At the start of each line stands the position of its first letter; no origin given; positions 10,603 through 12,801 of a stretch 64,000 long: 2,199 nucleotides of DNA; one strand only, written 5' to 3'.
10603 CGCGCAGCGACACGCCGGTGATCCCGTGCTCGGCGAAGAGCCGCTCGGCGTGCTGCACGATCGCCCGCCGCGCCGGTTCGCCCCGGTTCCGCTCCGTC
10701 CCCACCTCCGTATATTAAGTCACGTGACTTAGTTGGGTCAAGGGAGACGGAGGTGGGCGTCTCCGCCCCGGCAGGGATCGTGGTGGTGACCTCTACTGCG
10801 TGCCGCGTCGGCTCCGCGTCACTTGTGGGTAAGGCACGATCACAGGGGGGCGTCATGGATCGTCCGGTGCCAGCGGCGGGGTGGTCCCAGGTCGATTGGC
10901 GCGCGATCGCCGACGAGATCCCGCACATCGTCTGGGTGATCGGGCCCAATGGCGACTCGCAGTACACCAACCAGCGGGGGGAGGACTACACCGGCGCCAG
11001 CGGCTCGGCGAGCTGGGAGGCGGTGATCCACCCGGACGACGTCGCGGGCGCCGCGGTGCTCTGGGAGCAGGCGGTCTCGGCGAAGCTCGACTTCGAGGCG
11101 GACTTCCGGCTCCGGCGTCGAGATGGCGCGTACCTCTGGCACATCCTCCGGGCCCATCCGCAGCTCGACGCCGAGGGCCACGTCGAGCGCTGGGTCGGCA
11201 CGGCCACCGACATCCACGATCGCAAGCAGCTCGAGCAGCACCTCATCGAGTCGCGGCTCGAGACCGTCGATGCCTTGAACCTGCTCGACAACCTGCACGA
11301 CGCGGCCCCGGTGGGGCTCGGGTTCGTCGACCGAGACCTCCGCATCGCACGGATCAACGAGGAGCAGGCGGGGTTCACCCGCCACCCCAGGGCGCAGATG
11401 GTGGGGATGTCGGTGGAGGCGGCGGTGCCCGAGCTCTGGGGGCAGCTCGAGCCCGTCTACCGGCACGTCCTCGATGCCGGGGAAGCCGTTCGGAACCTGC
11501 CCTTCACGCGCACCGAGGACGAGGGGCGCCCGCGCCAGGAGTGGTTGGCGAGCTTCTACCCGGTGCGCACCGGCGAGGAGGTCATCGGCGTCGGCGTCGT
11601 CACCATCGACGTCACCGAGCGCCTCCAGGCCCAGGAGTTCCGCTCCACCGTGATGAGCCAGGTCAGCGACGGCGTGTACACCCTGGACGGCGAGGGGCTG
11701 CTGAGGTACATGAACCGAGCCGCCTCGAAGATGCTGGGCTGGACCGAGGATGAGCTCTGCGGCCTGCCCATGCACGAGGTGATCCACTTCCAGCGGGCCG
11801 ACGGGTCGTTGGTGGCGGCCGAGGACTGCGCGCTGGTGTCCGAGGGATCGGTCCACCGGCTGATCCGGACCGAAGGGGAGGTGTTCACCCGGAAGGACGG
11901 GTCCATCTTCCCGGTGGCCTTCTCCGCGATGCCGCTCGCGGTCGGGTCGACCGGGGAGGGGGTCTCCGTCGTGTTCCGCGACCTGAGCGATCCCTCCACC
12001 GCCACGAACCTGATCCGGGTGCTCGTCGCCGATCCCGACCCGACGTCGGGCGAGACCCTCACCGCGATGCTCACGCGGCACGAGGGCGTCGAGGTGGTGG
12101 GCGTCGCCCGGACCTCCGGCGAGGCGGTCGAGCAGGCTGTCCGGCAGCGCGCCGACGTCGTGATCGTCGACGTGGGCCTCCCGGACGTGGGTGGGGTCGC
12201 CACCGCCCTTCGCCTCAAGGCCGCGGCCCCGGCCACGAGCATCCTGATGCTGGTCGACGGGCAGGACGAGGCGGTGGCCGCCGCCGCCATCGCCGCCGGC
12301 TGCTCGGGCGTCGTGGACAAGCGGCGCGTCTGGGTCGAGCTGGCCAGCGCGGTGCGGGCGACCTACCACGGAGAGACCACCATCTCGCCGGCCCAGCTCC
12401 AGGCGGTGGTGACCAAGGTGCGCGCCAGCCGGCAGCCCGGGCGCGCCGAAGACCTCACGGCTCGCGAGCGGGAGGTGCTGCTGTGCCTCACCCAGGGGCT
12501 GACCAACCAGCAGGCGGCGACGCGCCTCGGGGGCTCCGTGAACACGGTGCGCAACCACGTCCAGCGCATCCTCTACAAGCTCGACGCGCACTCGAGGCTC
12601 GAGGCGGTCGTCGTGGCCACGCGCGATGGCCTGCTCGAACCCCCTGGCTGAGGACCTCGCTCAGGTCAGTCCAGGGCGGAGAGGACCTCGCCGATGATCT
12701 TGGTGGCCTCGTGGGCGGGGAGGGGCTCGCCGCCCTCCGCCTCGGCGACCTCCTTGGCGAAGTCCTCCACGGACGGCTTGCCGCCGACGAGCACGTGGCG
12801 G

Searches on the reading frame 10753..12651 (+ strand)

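Call 71: search_protein_families(library=pfam, proteins=[window:10753-12651:+], max_evalue=0.00001)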
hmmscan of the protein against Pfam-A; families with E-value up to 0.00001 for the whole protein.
window:10753-12651:+ (632 aa): 8 families
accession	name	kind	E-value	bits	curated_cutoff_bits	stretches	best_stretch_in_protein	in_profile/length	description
PF08448.16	PAS_4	-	7.2e-27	94.2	23.1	2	183-290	2-108/110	PAS fold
PF00989.32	PAS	-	1.2e-21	77.2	22.6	1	296-410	2-112/113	PAS fold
PF13426.13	PAS_9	-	1.4e-15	57.8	27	1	306-413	2-103/103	PAS domain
PF08447.18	PAS_3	-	1.6e-15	57.6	25.6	1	85-151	23-89/89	PAS fold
PF00196.25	GerE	-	3.2e-15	55.9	23.5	1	568-622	3-57/57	Bacterial regulatory proteins, luxR family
PF00072.30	Response_reg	-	5e-15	56.1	30.2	1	423-533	1-109/111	Response regulator receiver domain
PF08281.18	Sigma70_r4_2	-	2.3e-07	30.8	25.7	1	568-610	11-54/54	Sigma-70, region 4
PF13188.13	PAS_8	-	3.1e-07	30.5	21.8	0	299-342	5-45/65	PAS domain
